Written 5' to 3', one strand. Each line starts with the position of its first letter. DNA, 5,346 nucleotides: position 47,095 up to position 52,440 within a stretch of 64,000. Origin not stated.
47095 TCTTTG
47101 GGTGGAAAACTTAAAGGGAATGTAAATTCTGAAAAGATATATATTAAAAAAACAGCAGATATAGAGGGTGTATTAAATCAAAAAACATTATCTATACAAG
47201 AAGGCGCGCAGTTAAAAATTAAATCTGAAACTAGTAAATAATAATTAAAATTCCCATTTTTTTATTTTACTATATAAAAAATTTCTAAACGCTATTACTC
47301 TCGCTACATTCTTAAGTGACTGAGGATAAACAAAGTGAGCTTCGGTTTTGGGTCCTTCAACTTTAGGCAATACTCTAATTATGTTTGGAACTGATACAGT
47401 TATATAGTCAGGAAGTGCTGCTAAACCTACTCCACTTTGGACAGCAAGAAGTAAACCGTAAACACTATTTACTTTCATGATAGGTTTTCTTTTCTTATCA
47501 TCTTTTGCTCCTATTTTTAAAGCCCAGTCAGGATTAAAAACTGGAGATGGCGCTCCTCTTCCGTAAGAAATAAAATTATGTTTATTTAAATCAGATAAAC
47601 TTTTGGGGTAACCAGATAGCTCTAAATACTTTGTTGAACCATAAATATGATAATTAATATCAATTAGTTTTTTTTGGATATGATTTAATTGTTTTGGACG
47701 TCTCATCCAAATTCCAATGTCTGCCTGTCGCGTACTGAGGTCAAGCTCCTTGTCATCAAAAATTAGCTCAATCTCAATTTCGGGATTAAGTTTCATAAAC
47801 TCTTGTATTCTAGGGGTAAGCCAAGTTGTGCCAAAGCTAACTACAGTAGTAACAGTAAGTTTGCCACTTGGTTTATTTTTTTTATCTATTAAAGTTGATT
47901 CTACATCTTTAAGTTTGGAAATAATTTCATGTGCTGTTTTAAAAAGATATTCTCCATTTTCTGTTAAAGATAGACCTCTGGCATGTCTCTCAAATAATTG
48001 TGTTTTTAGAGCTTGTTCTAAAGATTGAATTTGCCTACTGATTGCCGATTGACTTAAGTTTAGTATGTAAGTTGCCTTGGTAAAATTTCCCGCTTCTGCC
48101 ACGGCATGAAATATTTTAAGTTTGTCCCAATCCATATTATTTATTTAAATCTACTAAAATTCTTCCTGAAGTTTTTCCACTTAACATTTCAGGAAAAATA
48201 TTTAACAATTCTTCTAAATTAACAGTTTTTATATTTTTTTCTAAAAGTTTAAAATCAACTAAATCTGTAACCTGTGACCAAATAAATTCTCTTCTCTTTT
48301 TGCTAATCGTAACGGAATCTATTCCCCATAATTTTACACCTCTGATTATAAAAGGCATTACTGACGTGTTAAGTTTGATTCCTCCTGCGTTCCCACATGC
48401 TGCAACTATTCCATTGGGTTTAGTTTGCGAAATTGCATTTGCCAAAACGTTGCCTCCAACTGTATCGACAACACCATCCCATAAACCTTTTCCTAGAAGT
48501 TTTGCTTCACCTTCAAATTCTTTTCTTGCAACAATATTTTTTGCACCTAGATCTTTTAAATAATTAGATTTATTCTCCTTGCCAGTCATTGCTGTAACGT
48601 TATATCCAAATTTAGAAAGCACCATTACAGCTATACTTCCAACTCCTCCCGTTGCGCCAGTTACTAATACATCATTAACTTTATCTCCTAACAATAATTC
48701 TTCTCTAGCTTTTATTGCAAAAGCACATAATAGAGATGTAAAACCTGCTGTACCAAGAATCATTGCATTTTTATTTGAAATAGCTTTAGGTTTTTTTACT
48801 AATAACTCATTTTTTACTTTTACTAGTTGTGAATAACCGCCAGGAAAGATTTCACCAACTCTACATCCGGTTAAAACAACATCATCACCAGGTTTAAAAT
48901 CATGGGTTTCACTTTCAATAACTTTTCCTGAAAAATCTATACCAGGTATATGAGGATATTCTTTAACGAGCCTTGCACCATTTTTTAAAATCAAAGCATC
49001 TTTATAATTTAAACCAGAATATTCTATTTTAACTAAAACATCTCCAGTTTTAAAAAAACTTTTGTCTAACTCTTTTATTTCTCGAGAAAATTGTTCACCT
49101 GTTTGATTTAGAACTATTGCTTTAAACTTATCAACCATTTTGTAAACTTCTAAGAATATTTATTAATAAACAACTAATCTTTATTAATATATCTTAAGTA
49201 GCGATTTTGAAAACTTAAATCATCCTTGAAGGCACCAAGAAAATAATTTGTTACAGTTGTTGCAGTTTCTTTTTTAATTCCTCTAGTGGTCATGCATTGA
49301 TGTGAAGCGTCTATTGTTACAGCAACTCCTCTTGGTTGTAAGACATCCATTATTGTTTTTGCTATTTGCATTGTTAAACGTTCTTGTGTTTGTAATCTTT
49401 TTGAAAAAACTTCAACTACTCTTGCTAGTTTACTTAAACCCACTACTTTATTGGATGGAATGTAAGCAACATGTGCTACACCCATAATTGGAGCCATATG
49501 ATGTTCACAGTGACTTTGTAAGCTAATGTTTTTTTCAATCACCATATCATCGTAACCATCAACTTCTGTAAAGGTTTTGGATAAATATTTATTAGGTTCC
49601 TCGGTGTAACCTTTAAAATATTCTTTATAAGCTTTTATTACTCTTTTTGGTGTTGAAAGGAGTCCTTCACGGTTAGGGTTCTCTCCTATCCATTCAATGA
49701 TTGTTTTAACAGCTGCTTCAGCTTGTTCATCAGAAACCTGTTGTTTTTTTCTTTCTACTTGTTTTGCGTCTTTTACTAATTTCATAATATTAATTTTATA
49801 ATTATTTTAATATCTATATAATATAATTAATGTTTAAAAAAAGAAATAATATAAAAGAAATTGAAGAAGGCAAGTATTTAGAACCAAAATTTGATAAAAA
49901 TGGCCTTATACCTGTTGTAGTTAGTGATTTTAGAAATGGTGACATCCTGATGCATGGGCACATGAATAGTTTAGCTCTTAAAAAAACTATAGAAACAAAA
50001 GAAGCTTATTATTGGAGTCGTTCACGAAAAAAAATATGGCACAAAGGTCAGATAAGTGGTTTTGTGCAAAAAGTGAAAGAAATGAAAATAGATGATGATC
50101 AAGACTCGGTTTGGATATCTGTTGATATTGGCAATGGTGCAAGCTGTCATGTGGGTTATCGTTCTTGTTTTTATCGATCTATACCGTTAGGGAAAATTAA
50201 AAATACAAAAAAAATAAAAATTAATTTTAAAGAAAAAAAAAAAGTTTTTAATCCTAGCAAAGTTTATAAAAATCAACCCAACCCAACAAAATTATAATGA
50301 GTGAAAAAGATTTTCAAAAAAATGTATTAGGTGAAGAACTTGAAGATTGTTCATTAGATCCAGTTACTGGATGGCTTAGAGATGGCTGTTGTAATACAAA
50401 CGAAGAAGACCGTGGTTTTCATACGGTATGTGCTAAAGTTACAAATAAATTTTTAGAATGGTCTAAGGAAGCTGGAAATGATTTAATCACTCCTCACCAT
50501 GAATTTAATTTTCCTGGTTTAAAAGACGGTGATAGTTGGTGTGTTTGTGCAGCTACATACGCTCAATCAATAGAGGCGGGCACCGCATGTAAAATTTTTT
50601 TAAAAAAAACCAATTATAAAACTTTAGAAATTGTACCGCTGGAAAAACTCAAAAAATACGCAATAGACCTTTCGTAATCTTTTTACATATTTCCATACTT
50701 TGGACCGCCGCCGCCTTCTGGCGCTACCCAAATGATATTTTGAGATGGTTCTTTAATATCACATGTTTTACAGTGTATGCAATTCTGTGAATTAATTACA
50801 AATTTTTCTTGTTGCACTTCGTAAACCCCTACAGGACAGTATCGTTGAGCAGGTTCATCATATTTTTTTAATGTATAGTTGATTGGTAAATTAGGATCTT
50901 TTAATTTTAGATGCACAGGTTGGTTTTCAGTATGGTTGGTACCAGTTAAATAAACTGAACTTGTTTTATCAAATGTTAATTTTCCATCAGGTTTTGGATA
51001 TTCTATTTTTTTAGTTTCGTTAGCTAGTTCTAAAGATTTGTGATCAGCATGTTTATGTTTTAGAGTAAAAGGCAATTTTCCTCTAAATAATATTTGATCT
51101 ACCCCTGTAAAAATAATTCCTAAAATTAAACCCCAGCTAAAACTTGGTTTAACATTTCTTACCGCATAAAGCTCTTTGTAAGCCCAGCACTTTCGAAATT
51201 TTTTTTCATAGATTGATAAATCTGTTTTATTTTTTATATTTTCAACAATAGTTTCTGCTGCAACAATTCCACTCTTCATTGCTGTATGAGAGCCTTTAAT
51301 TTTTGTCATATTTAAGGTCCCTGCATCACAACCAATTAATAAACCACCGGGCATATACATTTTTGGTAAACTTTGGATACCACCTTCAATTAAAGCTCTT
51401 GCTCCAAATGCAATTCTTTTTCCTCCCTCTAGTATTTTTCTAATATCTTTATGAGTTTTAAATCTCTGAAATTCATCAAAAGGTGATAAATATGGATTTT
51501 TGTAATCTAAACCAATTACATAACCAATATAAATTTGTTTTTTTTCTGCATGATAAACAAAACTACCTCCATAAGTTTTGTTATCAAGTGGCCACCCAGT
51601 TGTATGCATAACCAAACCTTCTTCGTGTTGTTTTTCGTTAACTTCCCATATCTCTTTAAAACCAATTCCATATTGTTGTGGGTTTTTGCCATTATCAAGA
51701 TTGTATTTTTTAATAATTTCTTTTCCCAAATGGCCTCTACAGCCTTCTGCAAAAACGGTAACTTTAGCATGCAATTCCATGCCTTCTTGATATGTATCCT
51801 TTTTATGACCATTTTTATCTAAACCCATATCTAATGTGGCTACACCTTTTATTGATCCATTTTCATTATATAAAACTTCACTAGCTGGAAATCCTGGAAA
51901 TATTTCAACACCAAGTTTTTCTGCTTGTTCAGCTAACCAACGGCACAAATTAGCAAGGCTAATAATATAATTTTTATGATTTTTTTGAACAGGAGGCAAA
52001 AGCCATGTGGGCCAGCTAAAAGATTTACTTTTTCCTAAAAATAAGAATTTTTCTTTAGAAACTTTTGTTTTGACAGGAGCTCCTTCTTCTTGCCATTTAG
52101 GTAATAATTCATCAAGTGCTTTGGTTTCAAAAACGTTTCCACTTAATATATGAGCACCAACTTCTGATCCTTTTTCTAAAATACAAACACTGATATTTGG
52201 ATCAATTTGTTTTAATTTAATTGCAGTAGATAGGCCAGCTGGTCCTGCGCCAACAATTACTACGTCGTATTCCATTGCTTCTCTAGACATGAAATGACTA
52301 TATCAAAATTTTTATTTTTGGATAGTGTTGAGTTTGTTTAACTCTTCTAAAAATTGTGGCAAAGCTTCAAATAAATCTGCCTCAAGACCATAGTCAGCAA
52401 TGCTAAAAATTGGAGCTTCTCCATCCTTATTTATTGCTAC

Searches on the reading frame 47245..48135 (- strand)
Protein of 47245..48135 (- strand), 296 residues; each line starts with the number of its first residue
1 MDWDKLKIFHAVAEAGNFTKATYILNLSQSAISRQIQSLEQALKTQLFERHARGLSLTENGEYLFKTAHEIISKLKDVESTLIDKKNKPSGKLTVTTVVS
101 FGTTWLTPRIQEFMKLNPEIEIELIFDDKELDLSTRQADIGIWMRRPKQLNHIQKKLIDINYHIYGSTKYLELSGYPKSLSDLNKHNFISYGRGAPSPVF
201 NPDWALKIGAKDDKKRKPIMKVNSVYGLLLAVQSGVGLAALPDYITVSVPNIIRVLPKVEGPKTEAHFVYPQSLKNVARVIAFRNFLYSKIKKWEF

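Call 93: search_protein_families(library=pfam, proteins=[window:47245-48135:-], max_evalue=0.0001)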
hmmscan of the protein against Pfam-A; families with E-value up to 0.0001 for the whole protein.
window:47245-48135:- (296 aa): 2 families
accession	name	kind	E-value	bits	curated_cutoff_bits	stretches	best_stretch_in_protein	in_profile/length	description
PF03466.25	LysR_substrate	-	1.8e-24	86.8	28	1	87-287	2-204/209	LysR substrate binding domain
PF00126.33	HTH_1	-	4.4e-22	78.2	26.6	1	3-62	1-60/60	Bacterial regulatory helix-turn-helix protein, lysR family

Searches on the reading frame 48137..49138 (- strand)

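Call 93: search_protein_families(library=pfam, proteins=[window:48137-49138:-], max_evalue=0.0001)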
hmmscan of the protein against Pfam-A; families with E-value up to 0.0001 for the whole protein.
window:48137-49138:- (333 aa): 2 families
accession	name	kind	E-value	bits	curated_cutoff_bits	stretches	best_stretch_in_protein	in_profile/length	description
PF00107.32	ADH_zinc_N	-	1.5e-15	57.8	31.8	1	165-277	1-116/129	Zinc-binding dehydrogenase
PF08240.17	ADH_N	-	4.9e-14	52.9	23.5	1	31-118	2-104/104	Alcohol dehydrogenase GroES-like domain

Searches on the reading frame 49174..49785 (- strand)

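Call 93: search_protein_families(library=pfam, proteins=[window:49174-49785:-], max_evalue=0.0001)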
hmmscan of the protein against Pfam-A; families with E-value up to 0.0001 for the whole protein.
window:49174-49785:- (203 aa): 2 families
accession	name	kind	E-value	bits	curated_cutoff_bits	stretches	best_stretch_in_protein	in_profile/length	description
PF01227.27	GTP_cyclohydroI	-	1.1e-74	250.1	27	1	23-200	2-178/179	GTP cyclohydrolase I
PF14489.11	QueF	-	1.2e-05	25.9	27.3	1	104-157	6-59/81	QueF-like protein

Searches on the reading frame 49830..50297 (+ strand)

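Call 93: search_protein_families(library=pfam, proteins=[window:49830-50297:+], max_evalue=0.0001)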
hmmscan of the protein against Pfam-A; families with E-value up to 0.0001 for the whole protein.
window:49830-50297:+ (155 aa): 1 family
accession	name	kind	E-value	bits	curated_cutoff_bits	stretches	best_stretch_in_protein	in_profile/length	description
PF01502.23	PRA-CH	-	6.3e-28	96.9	27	1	41-115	1-74/74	Phosphoribosyl-AMP cyclohydrolase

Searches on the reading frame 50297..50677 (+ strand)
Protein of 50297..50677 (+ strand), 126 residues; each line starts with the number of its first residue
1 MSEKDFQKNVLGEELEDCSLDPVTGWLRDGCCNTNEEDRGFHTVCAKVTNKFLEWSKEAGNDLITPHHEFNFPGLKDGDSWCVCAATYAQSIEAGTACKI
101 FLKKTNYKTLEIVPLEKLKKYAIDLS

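Call 93: search_protein_families(library=pfam, proteins=[window:50297-50677:+], max_evalue=0.0001)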
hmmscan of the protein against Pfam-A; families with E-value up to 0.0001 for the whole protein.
window:50297-50677:+ (126 aa): 1 family
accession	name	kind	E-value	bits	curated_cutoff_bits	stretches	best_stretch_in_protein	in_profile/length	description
PF09996.14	DUF2237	-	8e-50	168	25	1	8-122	1-115/115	Uncharacterized protein conserved in bacteria (DUF2237)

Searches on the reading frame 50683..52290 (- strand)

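Call 93: search_protein_families(library=pfam, proteins=[window:50683-52290:-], max_evalue=0.0001)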
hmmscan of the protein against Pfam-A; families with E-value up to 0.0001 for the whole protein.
window:50683-52290:- (535 aa): 10 families
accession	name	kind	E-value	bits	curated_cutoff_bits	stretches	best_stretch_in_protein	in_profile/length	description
PF05187.19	Fer4_ETF_QO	-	4.2e-45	152.6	24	1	436-532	1-103/104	Electron transfer flavoprotein-ubiquinone oxidoreductase, 4Fe-4S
PF21162.3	ETFQO_UQ-bd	-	3.2e-43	146.6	27.7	1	207-300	1-96/96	ETF-QO, ubiquinone-binding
PF01266.30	DAO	-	8.7e-11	42.4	27.9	1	9-47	1-37/353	FAD dependent oxidoreductase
PF01946.23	Thi4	-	1.3e-10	41.4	26.2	1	4-55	14-65/235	Thi4 family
PF00890.30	FAD_binding_2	-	6.8e-10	39.1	20.4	1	9-48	1-38/414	FAD binding domain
PF13450.12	NAD_binding_8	-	2.4e-07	31.3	21.9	1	12-53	1-40/68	NAD(P)-binding Rossmann-like domain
PF07992.20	Pyr_redox_2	-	3.4e-06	27.1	26.1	1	8-63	1-50/291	Pyridine nucleotide-disulphide oxidoreductase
PF13738.12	Pyr_redox_3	-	1.1e-05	25.3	30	1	11-47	1-35/305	Pyridine nucleotide-disulphide oxidoreductase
PF05834.18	Lycopene_cycl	-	1.3e-05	24.9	23.4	1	9-44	1-36/380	Lycopene cyclase protein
PF03486.20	HI0933_like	-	4.6e-05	23.4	50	0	9-49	2-40/244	HI0933-like protein Rossmann domain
